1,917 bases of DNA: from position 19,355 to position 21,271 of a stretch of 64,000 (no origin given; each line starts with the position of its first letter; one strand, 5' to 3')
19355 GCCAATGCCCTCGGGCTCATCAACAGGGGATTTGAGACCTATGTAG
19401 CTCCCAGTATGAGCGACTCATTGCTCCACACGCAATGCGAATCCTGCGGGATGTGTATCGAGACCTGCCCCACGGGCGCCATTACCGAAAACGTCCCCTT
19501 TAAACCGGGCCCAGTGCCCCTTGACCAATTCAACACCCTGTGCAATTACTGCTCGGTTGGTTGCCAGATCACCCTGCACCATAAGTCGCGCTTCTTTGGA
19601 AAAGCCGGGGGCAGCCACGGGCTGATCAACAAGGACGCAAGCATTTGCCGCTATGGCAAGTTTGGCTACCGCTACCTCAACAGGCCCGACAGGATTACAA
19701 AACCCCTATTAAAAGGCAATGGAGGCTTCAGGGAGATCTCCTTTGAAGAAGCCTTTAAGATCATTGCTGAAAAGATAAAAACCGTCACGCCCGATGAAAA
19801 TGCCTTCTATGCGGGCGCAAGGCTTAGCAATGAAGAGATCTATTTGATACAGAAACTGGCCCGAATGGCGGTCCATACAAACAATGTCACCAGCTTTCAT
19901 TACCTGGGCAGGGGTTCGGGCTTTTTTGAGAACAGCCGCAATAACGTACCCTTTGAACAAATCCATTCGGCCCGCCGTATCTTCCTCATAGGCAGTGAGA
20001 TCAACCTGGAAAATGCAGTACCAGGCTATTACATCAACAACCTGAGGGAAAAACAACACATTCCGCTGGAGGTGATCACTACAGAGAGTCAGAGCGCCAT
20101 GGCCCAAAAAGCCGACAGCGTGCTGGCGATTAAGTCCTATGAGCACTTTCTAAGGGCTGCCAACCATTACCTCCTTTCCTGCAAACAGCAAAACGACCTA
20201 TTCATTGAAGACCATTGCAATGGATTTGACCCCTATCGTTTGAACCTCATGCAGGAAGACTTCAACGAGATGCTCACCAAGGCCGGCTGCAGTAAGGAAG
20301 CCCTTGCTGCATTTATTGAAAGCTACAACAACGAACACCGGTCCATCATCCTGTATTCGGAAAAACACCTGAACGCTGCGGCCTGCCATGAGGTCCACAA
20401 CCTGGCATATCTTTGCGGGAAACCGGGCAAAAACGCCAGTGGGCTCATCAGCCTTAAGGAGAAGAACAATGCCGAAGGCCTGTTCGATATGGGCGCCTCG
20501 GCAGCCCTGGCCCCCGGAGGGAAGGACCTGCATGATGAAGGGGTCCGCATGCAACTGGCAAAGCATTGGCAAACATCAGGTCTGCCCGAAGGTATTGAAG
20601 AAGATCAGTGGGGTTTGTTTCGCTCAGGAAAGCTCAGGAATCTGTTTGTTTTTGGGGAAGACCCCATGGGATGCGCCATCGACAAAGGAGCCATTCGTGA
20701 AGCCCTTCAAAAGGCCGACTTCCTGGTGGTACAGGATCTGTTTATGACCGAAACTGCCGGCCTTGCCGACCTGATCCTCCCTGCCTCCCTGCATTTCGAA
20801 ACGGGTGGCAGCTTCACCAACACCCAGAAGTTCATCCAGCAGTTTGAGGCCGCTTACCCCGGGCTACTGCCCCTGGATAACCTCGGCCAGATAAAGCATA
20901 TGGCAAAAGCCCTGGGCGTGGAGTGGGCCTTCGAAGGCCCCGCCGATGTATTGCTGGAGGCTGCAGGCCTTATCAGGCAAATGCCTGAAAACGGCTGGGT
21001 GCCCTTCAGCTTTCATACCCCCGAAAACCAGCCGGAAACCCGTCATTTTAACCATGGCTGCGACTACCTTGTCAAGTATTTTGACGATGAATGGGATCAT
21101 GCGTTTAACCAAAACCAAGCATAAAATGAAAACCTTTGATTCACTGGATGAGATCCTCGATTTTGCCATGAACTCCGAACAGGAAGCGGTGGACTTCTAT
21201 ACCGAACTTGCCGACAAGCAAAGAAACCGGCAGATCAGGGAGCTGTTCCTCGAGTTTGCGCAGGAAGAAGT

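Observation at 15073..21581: NuoE-like, NuoF-like and [2Fe-2S + GltD + NuoG/MopB-like] operon: FdsGBA-like layout rewired into a putative Bfu/Stn-type NAD(P)H-ferredoxin enzyme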

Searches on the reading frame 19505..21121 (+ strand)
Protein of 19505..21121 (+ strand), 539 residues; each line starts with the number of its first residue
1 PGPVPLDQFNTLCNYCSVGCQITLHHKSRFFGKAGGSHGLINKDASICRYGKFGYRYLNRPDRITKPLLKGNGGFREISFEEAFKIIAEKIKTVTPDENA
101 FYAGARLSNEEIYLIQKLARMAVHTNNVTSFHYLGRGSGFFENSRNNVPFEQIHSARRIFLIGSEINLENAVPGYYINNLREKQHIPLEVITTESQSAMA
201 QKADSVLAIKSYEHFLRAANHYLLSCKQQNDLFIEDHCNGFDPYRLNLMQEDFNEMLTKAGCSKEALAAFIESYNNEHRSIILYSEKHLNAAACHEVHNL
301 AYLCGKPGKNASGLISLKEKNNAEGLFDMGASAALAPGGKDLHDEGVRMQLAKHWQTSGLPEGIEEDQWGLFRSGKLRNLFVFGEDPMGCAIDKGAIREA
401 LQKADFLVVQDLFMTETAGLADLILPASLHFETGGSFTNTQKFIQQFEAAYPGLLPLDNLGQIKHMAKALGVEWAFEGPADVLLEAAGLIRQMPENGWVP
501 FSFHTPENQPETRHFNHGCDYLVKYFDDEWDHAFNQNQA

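Call 30: search_solved_structures(query=window:19505-21121:+, max_evalue=1e-20, show_alignments=5)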
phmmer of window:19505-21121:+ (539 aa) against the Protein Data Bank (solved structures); distinct sequences matched with E-value up to 1e-20: 13.
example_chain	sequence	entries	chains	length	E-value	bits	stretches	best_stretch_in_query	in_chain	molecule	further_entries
8rqz_C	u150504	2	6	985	5.7e-55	190.2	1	9-489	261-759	Probable oxidoreductase YjgC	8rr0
9gzq_A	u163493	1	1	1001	5.9e-55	190.2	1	9-489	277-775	Probable oxidoreductase YjgC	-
9t1s_L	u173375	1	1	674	4.7e-48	167.4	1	6-453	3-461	formate dehydrogenase (coenzyme F420)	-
7qv7_S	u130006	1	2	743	7.5e-47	163.4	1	10-450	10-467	Hydrogen dependent carbon dioxide reductase subunit FdhF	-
7vw6_A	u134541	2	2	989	1.6e-46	162.3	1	8-495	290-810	Formate dehydrogenase | Tungsten-containing formate dehydrogenase alpha subunit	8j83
7e5z_A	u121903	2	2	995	1.6e-46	162.3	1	8-495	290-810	Formate dehydrogenase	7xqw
7bkb_D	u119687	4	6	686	1.3e-41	146.2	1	10-473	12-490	Formate dehydrogenase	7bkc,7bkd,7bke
1aa6_A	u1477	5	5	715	1.5e-36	129.4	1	10-451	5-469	FORMATE DEHYDROGENASE H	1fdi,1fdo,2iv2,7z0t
9wxb_B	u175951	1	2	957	8.8e-36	126.9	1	9-488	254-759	Formate dehydrogenase alpha subunit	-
6tg9_A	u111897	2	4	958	2.7e-33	118.7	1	9-488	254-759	Formate dehydrogenase subunit alpha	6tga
8oh5_C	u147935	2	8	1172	1.1e-31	113.3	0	3-140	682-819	Formate dehydrogenase-O, major subunit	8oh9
9bov_A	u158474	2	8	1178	3.5e-29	105.1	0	8-331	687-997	Molybdopterin oxidoreductase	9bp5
8e9g_G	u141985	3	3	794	4.3e-22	81.7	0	7-129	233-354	NADH-quinone oxidoreductase subunit G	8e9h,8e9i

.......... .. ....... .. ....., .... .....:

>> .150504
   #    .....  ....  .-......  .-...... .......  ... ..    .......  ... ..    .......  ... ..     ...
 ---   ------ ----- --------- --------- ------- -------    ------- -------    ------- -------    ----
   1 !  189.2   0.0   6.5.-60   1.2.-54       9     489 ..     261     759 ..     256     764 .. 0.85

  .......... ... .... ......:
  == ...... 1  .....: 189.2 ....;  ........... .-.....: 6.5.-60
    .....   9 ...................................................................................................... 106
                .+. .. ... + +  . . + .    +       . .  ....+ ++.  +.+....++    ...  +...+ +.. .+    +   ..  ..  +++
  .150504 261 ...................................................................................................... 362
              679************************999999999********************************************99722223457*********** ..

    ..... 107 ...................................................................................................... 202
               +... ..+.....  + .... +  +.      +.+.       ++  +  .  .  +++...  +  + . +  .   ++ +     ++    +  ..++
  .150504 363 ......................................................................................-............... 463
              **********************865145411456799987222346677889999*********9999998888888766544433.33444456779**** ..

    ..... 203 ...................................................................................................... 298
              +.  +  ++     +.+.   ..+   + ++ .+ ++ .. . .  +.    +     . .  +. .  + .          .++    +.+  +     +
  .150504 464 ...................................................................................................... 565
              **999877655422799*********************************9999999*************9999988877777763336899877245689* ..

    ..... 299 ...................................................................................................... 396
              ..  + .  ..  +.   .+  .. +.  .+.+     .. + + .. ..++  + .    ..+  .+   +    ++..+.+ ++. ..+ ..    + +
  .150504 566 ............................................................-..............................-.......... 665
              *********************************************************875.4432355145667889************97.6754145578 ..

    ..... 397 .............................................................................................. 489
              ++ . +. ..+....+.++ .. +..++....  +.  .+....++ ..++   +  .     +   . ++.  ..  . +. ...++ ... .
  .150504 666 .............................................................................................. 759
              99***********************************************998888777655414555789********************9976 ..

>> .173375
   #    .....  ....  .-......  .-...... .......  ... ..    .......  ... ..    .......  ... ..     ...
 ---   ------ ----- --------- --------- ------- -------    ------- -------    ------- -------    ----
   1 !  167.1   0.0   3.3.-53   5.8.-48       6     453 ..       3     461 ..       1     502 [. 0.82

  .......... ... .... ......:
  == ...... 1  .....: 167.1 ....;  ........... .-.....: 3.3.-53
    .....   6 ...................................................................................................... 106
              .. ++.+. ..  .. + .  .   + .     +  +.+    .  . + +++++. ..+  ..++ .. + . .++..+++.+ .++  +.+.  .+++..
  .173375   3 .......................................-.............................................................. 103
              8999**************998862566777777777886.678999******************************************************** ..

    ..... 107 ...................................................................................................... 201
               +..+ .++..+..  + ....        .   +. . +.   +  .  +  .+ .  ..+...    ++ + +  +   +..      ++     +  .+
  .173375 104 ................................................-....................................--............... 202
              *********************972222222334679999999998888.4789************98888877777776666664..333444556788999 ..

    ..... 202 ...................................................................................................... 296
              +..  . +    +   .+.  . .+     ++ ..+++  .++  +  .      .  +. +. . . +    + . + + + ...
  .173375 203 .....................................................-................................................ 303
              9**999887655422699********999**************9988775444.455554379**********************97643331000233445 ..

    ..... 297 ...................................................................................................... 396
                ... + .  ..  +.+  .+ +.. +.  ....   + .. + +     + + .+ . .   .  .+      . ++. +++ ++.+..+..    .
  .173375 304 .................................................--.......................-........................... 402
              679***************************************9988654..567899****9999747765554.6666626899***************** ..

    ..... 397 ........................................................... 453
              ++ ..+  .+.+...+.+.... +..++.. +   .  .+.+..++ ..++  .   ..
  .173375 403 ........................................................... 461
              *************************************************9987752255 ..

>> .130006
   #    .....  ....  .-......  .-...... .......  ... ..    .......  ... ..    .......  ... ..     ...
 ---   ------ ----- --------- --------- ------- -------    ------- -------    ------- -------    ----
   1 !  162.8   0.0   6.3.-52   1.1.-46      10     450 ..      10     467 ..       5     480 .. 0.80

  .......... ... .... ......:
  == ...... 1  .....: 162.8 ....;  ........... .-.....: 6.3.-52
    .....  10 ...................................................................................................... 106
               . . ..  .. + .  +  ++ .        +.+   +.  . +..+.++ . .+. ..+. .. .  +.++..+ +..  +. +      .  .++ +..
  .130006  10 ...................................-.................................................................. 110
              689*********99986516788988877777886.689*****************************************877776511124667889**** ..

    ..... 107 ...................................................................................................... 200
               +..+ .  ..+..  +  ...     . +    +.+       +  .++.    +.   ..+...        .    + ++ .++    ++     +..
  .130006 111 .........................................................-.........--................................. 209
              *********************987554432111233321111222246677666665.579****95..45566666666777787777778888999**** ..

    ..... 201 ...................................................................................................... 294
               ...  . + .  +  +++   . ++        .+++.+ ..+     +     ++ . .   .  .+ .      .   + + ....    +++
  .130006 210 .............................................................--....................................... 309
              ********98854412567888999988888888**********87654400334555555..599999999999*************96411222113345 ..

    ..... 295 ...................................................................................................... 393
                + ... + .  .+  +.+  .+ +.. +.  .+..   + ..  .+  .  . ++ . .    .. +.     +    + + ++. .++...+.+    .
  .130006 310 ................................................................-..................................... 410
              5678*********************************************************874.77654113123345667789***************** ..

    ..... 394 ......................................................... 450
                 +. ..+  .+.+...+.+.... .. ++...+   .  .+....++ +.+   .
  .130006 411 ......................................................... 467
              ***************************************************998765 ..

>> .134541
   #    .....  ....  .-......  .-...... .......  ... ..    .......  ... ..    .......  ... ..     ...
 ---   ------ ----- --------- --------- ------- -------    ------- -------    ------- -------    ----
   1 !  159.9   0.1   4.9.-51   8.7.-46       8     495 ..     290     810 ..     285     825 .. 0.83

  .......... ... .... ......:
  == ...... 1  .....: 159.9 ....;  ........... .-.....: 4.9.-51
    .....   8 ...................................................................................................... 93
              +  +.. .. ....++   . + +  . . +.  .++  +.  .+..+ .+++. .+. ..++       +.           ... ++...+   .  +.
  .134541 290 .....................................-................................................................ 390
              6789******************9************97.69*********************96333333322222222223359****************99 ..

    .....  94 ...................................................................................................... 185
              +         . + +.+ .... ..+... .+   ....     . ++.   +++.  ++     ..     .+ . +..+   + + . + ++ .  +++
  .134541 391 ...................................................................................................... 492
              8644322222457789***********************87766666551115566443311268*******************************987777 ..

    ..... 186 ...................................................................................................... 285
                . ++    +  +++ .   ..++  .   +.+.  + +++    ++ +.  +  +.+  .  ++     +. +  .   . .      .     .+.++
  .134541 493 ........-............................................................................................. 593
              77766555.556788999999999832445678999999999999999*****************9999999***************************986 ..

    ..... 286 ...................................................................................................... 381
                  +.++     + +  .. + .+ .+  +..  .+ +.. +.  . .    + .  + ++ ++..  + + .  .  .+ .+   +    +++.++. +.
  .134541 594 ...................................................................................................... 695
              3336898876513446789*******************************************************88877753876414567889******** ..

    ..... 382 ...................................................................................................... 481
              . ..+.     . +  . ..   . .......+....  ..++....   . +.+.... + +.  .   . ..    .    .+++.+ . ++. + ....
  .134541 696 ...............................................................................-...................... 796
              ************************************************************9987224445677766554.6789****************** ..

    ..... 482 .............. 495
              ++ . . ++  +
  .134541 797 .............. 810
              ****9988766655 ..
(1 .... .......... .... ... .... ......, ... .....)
